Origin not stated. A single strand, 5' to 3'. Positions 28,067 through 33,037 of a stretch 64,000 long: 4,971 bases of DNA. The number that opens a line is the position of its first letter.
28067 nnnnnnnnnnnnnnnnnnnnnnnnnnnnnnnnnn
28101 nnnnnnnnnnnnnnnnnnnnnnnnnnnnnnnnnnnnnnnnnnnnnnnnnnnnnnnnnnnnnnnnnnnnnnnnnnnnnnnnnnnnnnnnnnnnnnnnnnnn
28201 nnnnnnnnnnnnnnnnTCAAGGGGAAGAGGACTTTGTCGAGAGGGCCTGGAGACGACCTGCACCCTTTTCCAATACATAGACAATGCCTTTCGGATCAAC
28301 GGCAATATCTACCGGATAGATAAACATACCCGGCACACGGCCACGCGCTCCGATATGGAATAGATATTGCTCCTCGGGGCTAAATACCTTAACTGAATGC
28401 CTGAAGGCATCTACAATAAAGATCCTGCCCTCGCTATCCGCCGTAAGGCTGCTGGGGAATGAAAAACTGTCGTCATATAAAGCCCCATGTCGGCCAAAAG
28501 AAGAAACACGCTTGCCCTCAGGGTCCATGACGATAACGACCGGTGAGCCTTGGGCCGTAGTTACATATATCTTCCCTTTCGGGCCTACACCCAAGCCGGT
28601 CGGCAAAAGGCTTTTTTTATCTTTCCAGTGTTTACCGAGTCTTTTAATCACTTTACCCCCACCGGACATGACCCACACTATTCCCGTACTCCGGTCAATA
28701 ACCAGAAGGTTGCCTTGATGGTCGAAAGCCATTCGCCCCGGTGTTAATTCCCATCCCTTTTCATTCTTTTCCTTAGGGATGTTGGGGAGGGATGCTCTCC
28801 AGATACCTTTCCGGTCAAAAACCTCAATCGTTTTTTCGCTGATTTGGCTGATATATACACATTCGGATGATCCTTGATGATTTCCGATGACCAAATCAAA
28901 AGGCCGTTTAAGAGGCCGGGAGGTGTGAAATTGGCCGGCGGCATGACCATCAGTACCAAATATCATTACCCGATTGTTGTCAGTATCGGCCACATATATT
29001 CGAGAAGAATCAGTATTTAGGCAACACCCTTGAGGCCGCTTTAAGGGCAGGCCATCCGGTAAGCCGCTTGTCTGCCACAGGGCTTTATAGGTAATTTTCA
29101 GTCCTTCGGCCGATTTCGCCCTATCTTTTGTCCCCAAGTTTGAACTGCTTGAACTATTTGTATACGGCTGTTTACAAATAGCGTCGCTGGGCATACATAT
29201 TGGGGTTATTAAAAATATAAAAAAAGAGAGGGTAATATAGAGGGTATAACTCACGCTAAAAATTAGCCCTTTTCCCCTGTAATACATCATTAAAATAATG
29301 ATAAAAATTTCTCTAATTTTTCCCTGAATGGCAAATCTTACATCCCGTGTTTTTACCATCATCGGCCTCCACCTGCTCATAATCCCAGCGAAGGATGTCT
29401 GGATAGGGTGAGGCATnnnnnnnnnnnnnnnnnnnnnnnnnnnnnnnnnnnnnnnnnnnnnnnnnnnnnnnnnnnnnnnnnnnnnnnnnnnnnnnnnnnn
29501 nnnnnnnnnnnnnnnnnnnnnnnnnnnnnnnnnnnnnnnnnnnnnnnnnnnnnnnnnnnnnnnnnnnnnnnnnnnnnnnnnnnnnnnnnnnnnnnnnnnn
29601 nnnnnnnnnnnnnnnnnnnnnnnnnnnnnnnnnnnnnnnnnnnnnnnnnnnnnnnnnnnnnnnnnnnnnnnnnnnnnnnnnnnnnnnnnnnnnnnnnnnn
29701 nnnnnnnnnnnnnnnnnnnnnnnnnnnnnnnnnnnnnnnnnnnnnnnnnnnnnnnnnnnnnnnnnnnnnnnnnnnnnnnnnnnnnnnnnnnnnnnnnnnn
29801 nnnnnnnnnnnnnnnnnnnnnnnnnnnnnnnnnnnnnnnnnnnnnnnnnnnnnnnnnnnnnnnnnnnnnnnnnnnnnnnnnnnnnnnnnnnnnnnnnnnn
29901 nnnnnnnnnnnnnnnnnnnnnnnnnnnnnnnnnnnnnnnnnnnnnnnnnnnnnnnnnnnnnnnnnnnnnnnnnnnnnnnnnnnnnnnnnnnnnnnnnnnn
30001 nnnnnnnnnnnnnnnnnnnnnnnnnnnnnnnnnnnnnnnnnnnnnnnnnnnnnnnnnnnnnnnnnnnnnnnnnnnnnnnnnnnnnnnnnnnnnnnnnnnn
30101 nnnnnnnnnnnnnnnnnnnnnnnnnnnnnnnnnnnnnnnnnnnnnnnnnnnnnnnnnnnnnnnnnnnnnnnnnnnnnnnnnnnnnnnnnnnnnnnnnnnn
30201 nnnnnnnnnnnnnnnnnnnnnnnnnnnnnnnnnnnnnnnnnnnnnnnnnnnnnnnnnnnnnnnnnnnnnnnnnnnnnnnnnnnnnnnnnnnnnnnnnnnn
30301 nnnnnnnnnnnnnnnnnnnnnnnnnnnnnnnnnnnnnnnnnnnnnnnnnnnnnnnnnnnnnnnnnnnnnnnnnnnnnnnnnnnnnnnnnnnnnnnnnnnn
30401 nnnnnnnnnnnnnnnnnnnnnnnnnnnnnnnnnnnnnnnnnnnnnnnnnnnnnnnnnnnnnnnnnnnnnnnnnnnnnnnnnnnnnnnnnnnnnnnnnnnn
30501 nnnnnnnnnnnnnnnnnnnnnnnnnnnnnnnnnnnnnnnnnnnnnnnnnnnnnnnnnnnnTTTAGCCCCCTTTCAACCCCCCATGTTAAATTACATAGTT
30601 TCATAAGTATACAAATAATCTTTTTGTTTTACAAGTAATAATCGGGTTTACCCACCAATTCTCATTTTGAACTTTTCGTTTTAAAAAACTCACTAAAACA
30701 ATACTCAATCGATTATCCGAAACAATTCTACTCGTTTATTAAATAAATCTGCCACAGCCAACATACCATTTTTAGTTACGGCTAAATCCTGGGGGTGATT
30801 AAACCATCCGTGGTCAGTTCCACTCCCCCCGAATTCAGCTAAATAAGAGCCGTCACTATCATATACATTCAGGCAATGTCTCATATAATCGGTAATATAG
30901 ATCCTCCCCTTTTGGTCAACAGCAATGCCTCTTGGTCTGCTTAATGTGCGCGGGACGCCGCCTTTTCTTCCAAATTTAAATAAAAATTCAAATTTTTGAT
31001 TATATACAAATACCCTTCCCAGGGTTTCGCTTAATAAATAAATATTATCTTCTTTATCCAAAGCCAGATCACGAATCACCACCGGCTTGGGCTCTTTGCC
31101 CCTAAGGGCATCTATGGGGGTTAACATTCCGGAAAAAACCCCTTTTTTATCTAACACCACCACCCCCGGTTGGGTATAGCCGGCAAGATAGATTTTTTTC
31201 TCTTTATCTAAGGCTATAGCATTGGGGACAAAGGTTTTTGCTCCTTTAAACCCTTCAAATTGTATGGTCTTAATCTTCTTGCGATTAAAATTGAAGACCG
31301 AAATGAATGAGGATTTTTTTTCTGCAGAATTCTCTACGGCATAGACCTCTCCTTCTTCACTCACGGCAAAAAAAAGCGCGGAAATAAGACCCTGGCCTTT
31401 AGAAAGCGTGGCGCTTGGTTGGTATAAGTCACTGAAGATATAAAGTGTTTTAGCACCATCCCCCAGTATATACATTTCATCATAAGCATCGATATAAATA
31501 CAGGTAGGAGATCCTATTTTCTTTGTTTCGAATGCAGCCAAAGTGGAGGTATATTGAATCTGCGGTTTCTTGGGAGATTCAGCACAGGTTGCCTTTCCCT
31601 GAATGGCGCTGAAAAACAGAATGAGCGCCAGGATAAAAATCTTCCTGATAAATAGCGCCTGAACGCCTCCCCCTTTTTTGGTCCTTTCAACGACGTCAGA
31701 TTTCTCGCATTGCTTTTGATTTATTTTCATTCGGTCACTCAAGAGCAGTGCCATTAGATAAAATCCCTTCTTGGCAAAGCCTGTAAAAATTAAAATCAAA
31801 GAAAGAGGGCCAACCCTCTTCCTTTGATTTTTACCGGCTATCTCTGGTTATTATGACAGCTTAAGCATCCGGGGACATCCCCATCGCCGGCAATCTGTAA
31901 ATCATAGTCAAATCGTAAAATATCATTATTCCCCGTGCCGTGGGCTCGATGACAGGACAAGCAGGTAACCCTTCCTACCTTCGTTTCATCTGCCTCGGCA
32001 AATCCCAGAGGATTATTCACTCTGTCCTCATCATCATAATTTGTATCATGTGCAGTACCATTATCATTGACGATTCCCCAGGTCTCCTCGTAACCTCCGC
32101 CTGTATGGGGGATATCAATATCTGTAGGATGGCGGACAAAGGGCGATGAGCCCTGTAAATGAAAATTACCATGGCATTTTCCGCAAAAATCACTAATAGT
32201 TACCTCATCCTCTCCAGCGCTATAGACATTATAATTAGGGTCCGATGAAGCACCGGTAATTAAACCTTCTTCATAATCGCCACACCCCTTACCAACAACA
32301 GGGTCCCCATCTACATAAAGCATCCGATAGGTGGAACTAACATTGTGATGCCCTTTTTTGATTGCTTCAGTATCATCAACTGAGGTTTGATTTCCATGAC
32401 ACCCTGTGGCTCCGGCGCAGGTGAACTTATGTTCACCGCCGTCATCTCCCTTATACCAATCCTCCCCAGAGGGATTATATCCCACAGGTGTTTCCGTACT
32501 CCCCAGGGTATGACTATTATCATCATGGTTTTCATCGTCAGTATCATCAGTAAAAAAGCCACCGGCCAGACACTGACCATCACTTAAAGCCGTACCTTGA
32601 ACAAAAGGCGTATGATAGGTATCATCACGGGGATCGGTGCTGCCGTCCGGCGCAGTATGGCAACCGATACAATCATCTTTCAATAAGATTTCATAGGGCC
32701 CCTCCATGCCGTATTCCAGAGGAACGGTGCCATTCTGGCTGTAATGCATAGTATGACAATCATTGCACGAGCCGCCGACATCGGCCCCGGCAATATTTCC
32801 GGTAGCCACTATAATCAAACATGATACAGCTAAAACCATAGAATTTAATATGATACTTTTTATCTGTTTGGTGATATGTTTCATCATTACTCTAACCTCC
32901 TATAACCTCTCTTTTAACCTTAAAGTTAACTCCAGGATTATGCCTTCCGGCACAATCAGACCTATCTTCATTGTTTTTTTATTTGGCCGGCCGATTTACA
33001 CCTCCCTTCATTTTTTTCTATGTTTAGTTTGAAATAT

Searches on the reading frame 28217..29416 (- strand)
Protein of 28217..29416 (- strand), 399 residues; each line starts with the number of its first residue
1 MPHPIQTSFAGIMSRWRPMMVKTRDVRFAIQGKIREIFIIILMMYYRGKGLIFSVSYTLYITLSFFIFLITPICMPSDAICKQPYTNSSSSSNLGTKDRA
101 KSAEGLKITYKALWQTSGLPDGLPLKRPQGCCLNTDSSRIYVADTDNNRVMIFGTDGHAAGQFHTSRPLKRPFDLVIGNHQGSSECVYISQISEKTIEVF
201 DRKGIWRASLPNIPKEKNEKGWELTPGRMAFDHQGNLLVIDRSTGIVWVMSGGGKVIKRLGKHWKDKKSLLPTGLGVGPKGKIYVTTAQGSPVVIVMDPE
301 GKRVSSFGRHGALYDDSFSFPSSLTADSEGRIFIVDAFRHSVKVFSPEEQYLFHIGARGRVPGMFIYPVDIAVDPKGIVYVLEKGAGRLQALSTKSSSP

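Call 9: search_protein_families(library=pfam, proteins=[window:28217-29416:-], max_evalue=0.1)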
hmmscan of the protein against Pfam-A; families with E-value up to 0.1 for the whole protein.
window:28217-29416:- (399 aa): 5 families
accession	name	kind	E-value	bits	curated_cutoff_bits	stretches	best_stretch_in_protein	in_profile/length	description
PF01436.27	NHL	-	1.5e-18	66.2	20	3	126-153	2-28/28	NHL repeat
PF17170.10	DUF5128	-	6.6e-08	32.5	22.9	1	328-385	52-110/321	6-bladed beta-propeller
PF08450.18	SGL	-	4.9e-05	23.5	26.3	1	126-204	134-214/246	SMP-30/Gluconolactonase/LRE-like region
PF06739.17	SBBP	-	0.0014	19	20.5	0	320-335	14-29/38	Beta-propeller repeat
PF02393.21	US22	-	0.029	14.9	35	0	343-385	55-98/124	US22 like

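Call 10: search_protein_families(library=ncbifam, proteins=[window:28217-29416:-], max_evalue=0.1)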
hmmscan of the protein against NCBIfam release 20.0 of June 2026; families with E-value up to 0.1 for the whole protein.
window:28217-29416:- (399 aa): 4 families
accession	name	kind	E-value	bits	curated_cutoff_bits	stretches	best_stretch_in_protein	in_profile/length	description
NF035926.1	scyF_NHL_VPEP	equivalog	9e-27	94.2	350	3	187-312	116-241/376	scytonemin biosynthesis PEP-CTERM protein ScyF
NF033206.1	ScyE_fam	subfamily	3.3e-10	40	80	2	272-386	208-322/333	ScyD/ScyE family protein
TIGR03866.1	PQQ_ABC_repeats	subfamily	0.00054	19.1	287.3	1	126-202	41-112/310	PQQ-dependent catabolism-associated beta-propeller protein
NF047780.1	LIC12708_fam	subfamily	0.0078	15.1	150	0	291-345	155-208/391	LIC_12708 family protein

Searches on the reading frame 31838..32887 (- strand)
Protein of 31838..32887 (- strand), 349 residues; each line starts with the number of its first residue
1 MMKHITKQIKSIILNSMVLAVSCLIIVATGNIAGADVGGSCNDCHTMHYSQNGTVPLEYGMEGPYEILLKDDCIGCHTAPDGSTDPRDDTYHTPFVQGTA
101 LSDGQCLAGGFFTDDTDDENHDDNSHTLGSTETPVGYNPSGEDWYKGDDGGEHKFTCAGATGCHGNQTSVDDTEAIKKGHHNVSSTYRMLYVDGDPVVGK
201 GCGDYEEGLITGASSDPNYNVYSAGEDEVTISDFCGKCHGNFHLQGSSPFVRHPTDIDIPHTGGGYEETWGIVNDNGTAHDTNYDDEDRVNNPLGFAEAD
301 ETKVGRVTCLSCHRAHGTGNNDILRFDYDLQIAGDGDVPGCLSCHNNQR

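Call 9: search_protein_families(library=pfam, proteins=[window:31838-32887:-], max_evalue=0.1)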
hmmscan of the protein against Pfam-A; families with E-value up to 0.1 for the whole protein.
window:31838-32887:- (349 aa): 3 families
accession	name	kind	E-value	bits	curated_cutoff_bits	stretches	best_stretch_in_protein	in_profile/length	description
PF09699.15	Paired_CXXCH_1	-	4.2e-08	33.2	20.6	1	308-348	8-39/41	Doubled CXXCH motif (Paired_CXXCH_1)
PF14522.11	Cytochrome_C7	-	2.4e-05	24.5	24.8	1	37-80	12-51/67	Cytochrome c7 and related cytochrome c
PF02085.21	Cytochrom_CIII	-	0.008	16.9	22.9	0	39-82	47-87/101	Class III cytochrome C family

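Call 10: search_protein_families(library=ncbifam, proteins=[window:31838-32887:-], max_evalue=0.1)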
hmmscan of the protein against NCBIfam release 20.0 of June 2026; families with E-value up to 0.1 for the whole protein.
window:31838-32887:- (349 aa): 4 families
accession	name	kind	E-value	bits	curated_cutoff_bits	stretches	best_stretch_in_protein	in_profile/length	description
TIGR01905.1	paired_CXXCH_1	subfamily_domain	3.3e-07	30.1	25.2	1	308-325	8-25/41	doubled CXXCH domain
TIGR03508.1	decahem_SO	subfamily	0.0028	17.2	192.2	1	303-349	140-178/258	DmsE family decaheme c-type cytochrome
NF041028.1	decahem_GSU2203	exception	0.0052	16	325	1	299-348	167-210/317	GSU2203 family decaheme c-type cytochrome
NF008659.0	PRK11659.1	equivalog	0.023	14.4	184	1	304-348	73-120/188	cytochrome c nitrite reductase pentaheme subunit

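Call 39: search_solved_structures(query=window:31838-32887:-, max_evalue=1, show_alignments=1)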
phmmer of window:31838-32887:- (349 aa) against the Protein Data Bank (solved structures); distinct sequences matched with E-value up to 1: 2.
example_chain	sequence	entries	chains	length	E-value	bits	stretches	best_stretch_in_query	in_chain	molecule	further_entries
6ef8_A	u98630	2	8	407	0.0037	19.7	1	231-337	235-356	C-type cytochrome OmcS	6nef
2ozy_A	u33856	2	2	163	0.14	14.5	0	306-346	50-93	Cytochrome c-type protein nrfB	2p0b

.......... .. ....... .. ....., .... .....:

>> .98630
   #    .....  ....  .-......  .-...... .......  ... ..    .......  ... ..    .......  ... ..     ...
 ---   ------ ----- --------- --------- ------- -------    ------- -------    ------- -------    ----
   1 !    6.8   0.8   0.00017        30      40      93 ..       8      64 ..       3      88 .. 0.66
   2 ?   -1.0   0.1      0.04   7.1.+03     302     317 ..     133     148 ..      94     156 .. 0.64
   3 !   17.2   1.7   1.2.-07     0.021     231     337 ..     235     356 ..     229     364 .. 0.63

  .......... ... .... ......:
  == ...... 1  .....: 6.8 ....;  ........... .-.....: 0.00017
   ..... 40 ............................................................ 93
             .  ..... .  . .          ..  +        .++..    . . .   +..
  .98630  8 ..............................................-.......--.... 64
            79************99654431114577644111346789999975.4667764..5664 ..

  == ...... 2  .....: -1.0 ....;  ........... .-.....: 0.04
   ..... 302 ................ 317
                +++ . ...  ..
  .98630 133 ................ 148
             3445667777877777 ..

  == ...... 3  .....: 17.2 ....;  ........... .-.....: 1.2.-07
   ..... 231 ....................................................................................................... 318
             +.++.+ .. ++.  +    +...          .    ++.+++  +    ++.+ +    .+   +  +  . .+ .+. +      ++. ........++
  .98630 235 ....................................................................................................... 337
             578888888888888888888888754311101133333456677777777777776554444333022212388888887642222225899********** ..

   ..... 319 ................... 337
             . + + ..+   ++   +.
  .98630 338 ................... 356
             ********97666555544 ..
